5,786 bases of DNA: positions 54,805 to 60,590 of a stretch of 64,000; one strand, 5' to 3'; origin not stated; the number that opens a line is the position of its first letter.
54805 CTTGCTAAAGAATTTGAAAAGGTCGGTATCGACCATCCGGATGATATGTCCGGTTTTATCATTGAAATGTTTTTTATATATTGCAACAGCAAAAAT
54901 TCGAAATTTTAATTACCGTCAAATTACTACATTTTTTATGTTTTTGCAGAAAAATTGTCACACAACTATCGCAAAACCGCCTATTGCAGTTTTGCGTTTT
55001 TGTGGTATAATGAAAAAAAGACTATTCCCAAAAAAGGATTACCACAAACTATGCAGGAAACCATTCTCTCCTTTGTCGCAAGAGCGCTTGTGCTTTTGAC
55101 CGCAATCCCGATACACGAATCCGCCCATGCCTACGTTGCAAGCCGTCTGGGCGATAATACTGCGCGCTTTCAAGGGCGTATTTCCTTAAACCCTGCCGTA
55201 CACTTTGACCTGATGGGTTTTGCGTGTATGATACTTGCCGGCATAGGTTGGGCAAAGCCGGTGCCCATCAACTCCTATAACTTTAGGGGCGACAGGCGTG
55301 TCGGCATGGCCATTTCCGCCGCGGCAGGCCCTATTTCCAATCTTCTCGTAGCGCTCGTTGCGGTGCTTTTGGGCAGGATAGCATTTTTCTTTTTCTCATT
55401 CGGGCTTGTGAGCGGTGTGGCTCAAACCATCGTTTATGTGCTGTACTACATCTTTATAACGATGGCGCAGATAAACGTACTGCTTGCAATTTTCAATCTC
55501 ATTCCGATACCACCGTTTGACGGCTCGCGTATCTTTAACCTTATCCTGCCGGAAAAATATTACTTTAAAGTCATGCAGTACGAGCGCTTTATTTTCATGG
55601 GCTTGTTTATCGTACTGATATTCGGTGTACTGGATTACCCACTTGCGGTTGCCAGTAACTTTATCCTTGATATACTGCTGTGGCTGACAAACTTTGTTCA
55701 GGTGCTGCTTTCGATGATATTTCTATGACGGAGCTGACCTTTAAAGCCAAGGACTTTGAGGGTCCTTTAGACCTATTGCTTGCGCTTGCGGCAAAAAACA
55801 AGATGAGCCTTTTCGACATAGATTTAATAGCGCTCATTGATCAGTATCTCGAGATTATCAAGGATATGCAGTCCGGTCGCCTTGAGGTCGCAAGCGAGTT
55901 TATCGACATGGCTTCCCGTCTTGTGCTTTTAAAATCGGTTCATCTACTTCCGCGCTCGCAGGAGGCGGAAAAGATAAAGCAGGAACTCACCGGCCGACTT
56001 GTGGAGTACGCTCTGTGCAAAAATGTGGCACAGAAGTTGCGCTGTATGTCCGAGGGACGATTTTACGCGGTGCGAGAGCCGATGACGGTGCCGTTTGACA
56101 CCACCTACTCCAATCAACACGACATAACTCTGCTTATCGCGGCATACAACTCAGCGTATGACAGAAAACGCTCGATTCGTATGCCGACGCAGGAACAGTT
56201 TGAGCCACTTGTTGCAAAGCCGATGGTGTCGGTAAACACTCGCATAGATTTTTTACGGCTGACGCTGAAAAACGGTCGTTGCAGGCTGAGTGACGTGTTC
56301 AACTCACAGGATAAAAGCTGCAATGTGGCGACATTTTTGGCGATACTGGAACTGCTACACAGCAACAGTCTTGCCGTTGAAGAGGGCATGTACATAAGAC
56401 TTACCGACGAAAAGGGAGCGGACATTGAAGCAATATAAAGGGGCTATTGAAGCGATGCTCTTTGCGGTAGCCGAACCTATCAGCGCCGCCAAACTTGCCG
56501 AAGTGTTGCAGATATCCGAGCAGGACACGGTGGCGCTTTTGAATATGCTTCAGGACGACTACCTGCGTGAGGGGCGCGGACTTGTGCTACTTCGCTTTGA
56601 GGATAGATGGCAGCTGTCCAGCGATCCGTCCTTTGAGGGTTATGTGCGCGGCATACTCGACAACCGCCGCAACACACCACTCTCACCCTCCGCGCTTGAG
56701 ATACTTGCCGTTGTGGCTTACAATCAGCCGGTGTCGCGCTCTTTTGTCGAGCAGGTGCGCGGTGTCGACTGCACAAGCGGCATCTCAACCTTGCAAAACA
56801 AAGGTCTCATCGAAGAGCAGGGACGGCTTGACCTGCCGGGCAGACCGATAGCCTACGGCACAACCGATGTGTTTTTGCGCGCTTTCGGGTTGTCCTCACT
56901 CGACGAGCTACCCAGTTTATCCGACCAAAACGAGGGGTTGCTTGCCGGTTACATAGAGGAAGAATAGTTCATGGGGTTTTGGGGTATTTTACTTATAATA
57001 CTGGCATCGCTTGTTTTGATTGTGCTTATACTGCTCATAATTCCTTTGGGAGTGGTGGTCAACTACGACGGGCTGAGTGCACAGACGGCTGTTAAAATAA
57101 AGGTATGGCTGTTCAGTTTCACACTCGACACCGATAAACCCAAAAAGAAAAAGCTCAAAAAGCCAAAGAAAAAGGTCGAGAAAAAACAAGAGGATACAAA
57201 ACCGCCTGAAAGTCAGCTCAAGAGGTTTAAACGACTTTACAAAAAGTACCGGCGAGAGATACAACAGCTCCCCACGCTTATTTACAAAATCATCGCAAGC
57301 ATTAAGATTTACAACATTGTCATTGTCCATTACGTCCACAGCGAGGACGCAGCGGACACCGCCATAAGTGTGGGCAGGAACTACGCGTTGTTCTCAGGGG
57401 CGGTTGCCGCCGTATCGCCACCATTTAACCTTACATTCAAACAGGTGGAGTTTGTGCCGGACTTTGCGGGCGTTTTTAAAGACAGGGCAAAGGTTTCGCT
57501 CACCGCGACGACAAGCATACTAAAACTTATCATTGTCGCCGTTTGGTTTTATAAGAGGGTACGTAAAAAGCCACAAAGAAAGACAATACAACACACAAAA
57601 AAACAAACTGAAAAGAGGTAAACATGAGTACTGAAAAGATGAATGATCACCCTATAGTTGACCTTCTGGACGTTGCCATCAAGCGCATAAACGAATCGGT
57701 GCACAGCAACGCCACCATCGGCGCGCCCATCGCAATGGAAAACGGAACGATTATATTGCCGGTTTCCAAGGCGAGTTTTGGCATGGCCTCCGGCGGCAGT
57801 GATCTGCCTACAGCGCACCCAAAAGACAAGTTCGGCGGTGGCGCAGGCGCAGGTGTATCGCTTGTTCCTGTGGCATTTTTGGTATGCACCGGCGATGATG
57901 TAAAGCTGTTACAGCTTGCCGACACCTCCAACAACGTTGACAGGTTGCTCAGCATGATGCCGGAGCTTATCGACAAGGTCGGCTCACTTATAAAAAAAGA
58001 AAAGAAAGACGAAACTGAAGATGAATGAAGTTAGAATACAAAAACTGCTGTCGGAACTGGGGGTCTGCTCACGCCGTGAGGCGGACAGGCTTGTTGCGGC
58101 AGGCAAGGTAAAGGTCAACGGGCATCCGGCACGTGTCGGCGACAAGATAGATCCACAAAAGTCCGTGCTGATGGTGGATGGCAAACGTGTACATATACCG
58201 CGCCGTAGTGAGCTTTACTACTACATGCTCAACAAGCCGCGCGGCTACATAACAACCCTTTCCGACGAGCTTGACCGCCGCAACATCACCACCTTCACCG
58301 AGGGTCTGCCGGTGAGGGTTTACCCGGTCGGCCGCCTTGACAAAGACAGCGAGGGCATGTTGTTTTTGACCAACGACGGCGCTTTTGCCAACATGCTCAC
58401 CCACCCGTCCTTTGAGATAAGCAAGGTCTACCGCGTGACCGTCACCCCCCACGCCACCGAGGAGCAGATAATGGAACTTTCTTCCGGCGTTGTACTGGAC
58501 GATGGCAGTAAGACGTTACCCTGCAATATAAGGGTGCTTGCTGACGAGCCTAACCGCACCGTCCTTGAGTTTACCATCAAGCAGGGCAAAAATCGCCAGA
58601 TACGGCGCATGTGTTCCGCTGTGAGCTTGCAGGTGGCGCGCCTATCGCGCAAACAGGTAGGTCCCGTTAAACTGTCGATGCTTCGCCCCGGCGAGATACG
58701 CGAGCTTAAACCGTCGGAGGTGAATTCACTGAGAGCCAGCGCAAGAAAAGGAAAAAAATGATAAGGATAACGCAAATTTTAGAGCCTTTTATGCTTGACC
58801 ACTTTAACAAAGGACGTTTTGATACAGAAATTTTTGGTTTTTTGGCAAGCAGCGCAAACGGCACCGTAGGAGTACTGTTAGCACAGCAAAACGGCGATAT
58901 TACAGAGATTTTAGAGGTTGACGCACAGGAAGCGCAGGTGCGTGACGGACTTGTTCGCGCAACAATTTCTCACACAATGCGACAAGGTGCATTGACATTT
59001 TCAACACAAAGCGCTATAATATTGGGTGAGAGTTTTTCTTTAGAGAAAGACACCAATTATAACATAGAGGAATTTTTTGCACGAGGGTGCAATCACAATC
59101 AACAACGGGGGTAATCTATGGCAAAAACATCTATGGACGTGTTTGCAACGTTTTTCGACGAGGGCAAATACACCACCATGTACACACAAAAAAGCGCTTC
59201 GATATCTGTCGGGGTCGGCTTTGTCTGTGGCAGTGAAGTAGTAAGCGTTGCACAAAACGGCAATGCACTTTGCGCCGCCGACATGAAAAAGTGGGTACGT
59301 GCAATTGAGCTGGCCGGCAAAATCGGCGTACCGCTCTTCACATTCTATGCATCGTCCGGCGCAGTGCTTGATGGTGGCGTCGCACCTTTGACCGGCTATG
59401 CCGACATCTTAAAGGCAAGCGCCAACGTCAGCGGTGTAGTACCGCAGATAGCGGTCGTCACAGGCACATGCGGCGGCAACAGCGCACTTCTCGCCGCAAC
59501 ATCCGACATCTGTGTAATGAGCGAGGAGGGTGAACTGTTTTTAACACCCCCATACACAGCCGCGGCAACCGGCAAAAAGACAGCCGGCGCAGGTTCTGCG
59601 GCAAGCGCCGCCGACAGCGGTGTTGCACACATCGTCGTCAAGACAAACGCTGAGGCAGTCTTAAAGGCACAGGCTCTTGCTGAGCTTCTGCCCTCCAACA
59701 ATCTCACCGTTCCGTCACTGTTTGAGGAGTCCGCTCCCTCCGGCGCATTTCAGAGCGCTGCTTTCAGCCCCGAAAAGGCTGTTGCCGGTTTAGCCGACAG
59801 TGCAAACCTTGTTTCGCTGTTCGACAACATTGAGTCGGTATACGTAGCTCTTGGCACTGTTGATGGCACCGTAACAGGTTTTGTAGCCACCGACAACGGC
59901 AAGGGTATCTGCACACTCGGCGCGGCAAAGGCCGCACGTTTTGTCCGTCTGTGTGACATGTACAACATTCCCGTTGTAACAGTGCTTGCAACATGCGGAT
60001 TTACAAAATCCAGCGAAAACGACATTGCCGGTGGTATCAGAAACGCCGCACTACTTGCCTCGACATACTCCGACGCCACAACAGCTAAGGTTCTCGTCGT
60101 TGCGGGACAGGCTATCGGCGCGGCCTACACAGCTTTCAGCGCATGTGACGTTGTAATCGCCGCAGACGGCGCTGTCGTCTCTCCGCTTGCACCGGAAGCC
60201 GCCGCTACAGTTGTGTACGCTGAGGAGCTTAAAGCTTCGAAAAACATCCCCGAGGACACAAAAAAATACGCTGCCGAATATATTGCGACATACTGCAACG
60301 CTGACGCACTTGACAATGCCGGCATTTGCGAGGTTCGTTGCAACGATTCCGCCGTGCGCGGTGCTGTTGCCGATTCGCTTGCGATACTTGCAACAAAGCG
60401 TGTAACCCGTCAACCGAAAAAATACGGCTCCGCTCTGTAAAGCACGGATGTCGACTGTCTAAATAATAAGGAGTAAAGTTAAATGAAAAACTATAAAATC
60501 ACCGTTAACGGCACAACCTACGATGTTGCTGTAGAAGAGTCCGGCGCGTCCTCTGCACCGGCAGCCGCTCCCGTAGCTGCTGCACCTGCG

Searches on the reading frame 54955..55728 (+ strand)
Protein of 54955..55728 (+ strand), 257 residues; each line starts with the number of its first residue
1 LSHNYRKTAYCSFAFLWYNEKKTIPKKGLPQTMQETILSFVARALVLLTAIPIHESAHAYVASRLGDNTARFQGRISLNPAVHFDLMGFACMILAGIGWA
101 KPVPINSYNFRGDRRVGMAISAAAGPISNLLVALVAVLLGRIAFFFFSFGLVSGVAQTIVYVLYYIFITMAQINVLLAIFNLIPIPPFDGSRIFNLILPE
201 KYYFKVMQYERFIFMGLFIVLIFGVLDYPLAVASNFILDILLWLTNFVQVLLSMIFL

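Call 96: search_protein_families(library=pfam, max_evalue=0.00001, proteins=[window:54955-55728:+])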
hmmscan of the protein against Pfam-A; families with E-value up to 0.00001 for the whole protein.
window:54955-55728:+ (257 aa): 1 family
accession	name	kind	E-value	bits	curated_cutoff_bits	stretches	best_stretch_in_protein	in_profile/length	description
PF02163.28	Peptidase_M50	-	2.5e-13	50.3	27.2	1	157-200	153-196/221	Peptidase family M50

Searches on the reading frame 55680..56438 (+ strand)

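Call 96: search_protein_families(library=pfam, max_evalue=0.00001, proteins=[window:55680-56438:+])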
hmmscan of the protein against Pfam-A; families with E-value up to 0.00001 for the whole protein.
window:55680-56438:+ (252 aa): 1 family
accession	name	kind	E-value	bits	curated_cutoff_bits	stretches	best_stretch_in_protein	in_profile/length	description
PF02616.19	SMC_ScpA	-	4.8e-18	66.4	24.6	1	36-234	1-219/232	Segregation and condensation protein ScpA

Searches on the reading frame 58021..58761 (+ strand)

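Call 96: search_protein_families(library=pfam, max_evalue=0.00001, proteins=[window:58021-58761:+])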
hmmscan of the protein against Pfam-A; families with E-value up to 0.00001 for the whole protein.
window:58021-58761:+ (246 aa): 2 families
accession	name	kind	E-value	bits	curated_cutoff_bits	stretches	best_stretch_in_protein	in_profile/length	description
PF00849.27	PseudoU_synth_2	-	6.6e-26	91.8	26.8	1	66-200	1-152/152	RNA pseudouridylate synthase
PF01479.30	S4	-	6.7e-12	45.4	22.8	1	4-45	1-44/48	S4 domain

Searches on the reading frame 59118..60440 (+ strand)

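Call 96: search_protein_families(library=pfam, max_evalue=0.00001, proteins=[window:59118-60440:+])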
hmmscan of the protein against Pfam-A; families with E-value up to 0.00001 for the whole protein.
window:59118-60440:+ (440 aa): 2 families
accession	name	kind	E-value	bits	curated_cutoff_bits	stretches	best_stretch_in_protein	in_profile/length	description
PF01039.27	Carboxyl_trans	-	2.9e-45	155.3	22.3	1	24-434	42-488/493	Carboxyl transferase domain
PF03255.19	ACCA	-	2.4e-06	27.4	23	0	268-375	132-239/310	Acetyl co-enzyme A carboxylase carboxyltransferase-like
